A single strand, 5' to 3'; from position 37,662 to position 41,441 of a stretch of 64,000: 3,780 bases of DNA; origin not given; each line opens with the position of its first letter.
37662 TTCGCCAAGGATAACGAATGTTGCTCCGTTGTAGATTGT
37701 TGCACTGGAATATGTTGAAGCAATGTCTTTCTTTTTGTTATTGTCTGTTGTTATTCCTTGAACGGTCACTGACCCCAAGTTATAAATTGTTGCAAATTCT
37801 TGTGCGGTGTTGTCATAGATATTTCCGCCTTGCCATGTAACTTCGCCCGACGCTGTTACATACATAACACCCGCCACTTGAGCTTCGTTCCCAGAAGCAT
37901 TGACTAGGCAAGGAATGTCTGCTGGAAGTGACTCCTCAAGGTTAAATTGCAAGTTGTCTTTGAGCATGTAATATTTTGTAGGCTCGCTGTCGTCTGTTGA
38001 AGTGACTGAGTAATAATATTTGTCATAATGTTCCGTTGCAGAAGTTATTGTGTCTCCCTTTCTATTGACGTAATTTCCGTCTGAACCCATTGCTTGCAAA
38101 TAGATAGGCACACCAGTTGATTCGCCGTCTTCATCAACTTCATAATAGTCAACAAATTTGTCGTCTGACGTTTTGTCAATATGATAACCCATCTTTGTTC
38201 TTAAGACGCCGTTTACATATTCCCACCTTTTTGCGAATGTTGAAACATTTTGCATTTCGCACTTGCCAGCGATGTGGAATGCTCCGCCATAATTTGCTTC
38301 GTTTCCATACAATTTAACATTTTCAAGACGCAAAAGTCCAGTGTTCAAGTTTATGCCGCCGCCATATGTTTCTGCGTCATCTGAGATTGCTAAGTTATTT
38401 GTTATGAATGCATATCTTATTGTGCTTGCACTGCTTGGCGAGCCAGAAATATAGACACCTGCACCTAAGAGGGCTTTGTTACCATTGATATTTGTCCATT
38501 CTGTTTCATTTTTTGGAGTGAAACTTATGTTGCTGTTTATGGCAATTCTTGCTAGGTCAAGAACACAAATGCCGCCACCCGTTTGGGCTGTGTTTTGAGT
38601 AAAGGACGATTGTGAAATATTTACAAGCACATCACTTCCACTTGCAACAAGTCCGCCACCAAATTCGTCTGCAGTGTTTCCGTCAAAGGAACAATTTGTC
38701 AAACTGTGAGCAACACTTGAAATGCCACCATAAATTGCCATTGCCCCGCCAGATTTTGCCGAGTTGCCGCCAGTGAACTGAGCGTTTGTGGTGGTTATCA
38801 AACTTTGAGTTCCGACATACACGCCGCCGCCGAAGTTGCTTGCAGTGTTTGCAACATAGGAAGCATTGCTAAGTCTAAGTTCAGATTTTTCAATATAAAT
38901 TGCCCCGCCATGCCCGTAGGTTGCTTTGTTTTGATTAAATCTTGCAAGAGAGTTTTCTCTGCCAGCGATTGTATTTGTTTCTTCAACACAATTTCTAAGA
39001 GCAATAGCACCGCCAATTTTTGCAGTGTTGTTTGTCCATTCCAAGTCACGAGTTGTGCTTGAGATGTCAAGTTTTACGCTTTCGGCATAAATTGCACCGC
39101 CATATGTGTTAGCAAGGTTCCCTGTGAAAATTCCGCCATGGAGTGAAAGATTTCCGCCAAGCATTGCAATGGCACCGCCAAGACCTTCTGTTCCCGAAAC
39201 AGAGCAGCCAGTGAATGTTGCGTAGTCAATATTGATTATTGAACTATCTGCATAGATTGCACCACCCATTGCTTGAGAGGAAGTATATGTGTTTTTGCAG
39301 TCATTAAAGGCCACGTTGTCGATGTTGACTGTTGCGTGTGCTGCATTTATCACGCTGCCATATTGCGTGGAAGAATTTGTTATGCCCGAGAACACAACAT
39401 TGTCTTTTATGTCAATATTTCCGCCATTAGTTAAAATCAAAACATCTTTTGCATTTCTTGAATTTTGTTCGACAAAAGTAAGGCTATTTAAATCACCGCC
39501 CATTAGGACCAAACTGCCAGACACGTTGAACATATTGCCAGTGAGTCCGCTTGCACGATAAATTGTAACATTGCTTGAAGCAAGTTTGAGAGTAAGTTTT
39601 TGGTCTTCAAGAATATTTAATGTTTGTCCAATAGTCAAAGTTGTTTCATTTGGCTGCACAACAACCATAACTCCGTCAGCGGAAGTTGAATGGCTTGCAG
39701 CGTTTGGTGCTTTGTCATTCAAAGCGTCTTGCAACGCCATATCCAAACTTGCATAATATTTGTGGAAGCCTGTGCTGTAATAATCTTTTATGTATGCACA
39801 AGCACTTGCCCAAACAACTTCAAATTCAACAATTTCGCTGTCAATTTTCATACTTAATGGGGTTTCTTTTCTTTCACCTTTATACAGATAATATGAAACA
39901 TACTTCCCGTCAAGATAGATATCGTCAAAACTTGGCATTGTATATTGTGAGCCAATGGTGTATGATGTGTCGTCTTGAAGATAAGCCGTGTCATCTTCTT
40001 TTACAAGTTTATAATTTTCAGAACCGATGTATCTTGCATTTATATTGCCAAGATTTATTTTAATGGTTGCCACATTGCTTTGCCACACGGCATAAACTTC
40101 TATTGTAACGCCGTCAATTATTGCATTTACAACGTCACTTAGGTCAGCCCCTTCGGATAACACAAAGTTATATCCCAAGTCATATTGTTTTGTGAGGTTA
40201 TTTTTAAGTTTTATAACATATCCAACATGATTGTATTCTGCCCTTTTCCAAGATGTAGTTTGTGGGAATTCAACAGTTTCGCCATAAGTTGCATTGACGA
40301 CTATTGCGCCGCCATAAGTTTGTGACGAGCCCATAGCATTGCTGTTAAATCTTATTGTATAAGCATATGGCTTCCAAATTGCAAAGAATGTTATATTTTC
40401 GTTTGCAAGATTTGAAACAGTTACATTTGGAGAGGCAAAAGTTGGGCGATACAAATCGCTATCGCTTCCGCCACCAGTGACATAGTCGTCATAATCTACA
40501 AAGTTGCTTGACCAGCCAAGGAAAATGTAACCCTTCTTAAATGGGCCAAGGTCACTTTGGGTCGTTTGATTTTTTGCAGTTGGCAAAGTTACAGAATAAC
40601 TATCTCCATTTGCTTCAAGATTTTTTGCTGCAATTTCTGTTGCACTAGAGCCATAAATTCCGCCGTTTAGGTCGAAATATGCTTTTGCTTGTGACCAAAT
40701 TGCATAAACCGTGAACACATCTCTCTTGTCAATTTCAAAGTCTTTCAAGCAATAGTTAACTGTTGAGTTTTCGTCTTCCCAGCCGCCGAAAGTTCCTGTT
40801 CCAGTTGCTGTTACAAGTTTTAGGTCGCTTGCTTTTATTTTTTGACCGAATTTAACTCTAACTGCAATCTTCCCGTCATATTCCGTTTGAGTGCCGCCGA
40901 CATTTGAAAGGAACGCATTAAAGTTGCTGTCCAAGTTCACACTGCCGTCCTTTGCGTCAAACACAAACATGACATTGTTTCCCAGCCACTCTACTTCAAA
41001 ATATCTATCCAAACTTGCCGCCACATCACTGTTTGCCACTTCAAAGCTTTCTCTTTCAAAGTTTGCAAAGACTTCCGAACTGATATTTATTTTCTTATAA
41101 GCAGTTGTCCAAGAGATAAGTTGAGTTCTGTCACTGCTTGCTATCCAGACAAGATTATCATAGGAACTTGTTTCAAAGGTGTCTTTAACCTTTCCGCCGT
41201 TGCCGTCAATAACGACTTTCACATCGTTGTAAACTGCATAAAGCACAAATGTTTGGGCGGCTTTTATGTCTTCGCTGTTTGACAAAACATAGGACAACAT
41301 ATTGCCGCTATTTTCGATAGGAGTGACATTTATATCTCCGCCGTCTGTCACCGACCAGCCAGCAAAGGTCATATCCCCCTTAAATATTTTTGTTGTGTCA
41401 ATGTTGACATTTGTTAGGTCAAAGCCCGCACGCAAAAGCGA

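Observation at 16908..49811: One uninterrupted 32.9 kb gene encodes a 10,967-aa, roughly megadalton surface protein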

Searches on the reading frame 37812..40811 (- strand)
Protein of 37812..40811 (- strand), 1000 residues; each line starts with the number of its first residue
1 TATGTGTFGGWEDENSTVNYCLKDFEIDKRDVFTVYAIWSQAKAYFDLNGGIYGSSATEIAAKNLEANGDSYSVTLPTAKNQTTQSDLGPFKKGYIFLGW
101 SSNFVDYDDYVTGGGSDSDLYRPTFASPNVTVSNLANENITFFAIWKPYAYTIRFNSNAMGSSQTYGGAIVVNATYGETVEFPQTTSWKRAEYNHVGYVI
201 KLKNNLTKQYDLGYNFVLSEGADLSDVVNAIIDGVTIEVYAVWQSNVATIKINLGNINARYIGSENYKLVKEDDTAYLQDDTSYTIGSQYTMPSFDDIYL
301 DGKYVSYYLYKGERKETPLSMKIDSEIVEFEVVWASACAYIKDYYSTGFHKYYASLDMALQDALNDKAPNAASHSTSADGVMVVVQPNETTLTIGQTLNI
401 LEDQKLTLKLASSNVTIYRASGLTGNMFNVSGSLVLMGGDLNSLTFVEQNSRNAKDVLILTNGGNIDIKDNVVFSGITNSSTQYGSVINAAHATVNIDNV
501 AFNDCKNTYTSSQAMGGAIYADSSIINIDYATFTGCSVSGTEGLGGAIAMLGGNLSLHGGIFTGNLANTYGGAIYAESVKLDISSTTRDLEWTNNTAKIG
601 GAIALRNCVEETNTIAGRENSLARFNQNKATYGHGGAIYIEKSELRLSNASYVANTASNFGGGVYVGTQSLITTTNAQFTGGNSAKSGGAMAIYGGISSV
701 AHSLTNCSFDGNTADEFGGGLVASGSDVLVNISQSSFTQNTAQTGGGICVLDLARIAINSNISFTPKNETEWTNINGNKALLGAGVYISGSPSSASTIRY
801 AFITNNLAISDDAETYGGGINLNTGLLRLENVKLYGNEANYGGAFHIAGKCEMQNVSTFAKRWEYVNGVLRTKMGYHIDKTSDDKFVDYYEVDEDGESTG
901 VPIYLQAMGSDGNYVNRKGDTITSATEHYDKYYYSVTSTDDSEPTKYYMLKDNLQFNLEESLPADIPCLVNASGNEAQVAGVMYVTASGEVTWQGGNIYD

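Call 6: search_protein_families(library=pfam, proteins=[window:37812-40811:-], max_evalue=0.01)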
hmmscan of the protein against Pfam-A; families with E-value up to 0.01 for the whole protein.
window:37812-40811:- (1000 aa): 0 families

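Call 82: search_protein_families(library=ncbifam, proteins=[window:37812-40811:-], max_evalue=0.01)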
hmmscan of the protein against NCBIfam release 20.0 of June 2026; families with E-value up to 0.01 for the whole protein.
window:37812-40811:- (1000 aa): 2 families
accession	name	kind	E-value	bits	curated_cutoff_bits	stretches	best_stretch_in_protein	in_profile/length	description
TIGR01376.1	POMP_repeat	repeat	7.8e-05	22.3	15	1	562-579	7-25/28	polymorphic outer membrane protein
TIGR02543.1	List_Bact_rpt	repeat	0.00013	22.3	20.95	0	7-41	7-42/44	TIGR02543 family repeat protein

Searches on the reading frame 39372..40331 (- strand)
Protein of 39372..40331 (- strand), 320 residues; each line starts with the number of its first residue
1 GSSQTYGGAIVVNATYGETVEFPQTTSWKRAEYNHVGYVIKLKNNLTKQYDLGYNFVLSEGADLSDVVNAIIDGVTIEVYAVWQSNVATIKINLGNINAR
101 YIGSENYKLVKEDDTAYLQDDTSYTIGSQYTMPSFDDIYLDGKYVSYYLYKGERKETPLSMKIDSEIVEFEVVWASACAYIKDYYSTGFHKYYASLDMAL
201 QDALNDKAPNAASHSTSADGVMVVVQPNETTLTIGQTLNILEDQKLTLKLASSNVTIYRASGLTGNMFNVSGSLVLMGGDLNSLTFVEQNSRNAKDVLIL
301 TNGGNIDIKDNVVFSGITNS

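Call 19: search_protein_families(library=pfam, proteins=[window:39372-40331:-], max_evalue=5)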
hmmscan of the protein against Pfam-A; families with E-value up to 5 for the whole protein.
window:39372-40331:- (320 aa): 0 families

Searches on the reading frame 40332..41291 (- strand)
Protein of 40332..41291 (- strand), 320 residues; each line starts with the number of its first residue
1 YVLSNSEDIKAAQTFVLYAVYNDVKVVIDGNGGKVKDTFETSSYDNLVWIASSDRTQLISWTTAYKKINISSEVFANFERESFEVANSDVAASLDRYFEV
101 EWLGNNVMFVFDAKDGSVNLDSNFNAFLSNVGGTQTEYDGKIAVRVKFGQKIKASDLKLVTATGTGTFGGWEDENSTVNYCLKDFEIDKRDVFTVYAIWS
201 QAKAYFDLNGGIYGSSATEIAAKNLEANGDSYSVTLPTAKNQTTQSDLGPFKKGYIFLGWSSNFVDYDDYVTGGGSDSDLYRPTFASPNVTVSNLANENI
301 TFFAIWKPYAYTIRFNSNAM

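Call 19: search_protein_families(library=pfam, proteins=[window:40332-41291:-], max_evalue=5)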
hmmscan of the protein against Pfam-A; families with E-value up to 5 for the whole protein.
window:40332-41291:- (320 aa): 1 family
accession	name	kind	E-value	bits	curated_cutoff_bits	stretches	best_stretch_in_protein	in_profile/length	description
PF09479.16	Flg_new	-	0.011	16.3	27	1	226-263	6-41/65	Listeria-Bacteroides repeat domain (List_Bact_rpt)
